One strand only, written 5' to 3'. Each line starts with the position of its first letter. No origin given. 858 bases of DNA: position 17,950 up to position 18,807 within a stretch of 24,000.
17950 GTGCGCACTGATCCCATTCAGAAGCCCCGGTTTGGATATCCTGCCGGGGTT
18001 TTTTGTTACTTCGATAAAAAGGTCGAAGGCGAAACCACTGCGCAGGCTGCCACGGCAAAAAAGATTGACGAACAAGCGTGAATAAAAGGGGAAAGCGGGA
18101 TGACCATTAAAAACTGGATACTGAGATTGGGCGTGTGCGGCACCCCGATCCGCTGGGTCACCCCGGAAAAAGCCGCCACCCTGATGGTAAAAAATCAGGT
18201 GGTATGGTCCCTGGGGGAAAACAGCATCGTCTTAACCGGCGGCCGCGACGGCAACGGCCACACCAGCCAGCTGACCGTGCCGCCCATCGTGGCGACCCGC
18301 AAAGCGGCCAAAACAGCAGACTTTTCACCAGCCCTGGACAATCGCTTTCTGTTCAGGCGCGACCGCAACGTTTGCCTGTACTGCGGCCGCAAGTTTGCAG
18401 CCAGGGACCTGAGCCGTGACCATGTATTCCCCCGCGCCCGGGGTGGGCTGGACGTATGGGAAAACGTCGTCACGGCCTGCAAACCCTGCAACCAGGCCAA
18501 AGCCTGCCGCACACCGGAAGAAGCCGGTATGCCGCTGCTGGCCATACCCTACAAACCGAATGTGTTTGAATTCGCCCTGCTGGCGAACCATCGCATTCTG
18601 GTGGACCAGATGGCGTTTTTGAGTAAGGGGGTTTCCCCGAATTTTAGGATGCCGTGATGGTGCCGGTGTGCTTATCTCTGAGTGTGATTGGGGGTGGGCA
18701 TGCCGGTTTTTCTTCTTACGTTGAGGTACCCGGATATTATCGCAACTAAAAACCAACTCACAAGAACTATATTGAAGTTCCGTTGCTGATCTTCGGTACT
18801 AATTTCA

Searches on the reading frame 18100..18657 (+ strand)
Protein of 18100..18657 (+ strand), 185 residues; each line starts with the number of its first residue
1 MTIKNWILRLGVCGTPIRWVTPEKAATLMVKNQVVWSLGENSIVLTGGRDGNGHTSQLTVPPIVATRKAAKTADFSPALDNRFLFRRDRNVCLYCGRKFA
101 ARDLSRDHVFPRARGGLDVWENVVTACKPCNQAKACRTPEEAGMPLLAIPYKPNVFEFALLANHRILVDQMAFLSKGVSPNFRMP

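Call 10: search_protein_families(library=pfam, proteins=[window:18100-18657:+], max_evalue=0.01)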
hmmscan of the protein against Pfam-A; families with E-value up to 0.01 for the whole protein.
window:18100-18657:+ (185 aa): 3 families
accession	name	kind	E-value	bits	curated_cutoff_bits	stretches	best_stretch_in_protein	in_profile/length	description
PF14279.12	HNH_5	-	6.6e-16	58.4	27.5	1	92-146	1-55/56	HNH endonuclease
PF01844.29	HNH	-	1.1e-11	45.1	21.4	1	92-134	1-44/47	HNH endonuclease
PF13395.12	HNH_4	-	5e-06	26.8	22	1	92-139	1-53/54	HNH endonuclease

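Call 14: find_encoding_contigs(protein=window:18100-18657:+, flank=10000, max_places=8)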
Protein window:18100-18657:+ (185 aa): 2 contigs read that carry it; 2 places shown.
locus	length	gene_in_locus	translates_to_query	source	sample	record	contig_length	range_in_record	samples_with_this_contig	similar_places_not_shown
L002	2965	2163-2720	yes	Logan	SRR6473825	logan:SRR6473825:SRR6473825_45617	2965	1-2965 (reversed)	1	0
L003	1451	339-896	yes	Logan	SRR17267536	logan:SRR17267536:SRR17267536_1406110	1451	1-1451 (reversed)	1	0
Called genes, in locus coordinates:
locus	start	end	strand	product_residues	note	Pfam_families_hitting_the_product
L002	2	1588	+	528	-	?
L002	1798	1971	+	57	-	-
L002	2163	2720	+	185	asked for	PF01844:HNH, PF13395:HNH_4 (weak), PF14279:HNH_5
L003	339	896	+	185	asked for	PF01844:HNH, PF13395:HNH_4 (weak), PF14279:HNH_5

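Call 67: find_homologous_proteins(query=window:18100-18657:+, max_evalue=1e-20)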
Query window:18100-18657:+ (185 aa): 186 proteins with E <= 1e-20 among 241 candidates; the best 120 are listed.
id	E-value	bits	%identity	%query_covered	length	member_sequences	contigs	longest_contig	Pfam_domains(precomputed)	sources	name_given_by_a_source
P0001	9.9e-110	382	90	100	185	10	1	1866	PF13395.13,PF01844.30,PF14279.13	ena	-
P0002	2.5e-83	296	69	99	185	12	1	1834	PF13395.13,PF01844.30,PF14279.13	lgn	-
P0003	6.8e-83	295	67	99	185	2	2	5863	PF13395.13,PF01844.30,PF14279.13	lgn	-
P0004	1.8e-82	294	69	99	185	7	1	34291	PF13395.13,PF01844.30,PF14279.13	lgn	-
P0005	7.3e-81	288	68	99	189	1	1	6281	PF01844.30,PF14279.13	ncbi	-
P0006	3.3e-78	280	68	98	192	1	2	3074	PF13395.13,PF01844.30,PF14279.13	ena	-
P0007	3.5e-77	276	65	99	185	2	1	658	PF01844.30,PF14279.13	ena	-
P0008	4.8e-74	266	61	99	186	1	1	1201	PF13395.13,PF01844.30,PF14279.13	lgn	-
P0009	2.3e-71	257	63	95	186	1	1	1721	PF13395.13,PF01844.30,PF14279.13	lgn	-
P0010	4.0e-70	253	64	96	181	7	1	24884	PF01844.30,PF14279.13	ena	-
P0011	1.0e-69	252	60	98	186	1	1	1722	PF01844.30,PF14279.13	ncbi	-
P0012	7.9e-68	246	64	96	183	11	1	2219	PF01844.30,PF14279.13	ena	-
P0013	6.9e-67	243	63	96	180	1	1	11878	PF13395.13,PF01844.30,PF14279.13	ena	-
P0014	2.7e-64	234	58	96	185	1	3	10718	PF13395.13,PF01844.30,PF14279.13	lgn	-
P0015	3.0e-62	228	60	96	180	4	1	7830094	PF01844.30,PF14279.13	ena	-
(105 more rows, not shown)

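Call 68: find_encoding_contigs(protein=P0004, flank=10000, max_places=3)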
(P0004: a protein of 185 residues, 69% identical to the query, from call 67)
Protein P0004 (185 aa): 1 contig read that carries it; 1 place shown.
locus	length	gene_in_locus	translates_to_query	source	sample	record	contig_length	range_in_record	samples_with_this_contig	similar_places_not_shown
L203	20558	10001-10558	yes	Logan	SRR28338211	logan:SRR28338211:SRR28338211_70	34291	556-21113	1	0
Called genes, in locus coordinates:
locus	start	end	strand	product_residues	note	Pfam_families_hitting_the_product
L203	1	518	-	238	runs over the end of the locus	PF08808:RES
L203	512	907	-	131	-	PF20432:Xre-like-HTH, PF09722:Xre_MbcA_ParS_C (weak)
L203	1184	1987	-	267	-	PF10127:RlaP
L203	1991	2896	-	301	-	PF10127:RlaP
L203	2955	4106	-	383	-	PF01145:Band_7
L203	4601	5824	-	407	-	PF01139:RtcB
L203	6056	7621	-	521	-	PF05731:TROVE (faint), PF25045:vWA_Ro60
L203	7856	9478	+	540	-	PF06956:RtcR, PF00158:Sigma54_activat, PF01078:Mg_chelatase (weak), PF13191:AAA_16 (faint), PF14532:Sigma54_activ_2, PF00004:AAA (weak), PF07728:AAA_5 (weak), PF25601:AAA_lid_14 (weak)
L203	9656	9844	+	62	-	-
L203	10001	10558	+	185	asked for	PF01844:HNH, PF13395:HNH_4 (weak), PF14279:HNH_5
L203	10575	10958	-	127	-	-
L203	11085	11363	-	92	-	-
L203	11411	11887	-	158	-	-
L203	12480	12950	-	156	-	-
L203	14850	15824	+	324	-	PF17989:ALP_N, PF21522:MreB-like_C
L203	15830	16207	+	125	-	-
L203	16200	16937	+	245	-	-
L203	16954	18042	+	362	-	PF07282:Cas12f1-like_TNB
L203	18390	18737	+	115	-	-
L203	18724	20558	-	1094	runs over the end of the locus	PF00580:UvrD-helicase, PF13604:AAA_30 (faint), PF13245:AAA_19, PF13361:UvrD_C, PF13538:UvrD_C_2 (faint)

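Call 72: find_encoding_contigs(protein=P0001, flank=5000, max_places=3)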
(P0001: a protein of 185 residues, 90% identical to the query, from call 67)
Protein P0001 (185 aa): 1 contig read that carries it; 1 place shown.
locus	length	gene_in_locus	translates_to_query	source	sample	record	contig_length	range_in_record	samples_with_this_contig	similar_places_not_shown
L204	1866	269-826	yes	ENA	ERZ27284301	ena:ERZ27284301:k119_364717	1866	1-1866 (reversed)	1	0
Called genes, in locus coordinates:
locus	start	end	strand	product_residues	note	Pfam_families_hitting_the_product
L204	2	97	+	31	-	?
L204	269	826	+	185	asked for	PF01844:HNH, PF13395:HNH_4 (weak), PF14279:HNH_5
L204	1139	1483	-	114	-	-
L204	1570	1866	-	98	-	?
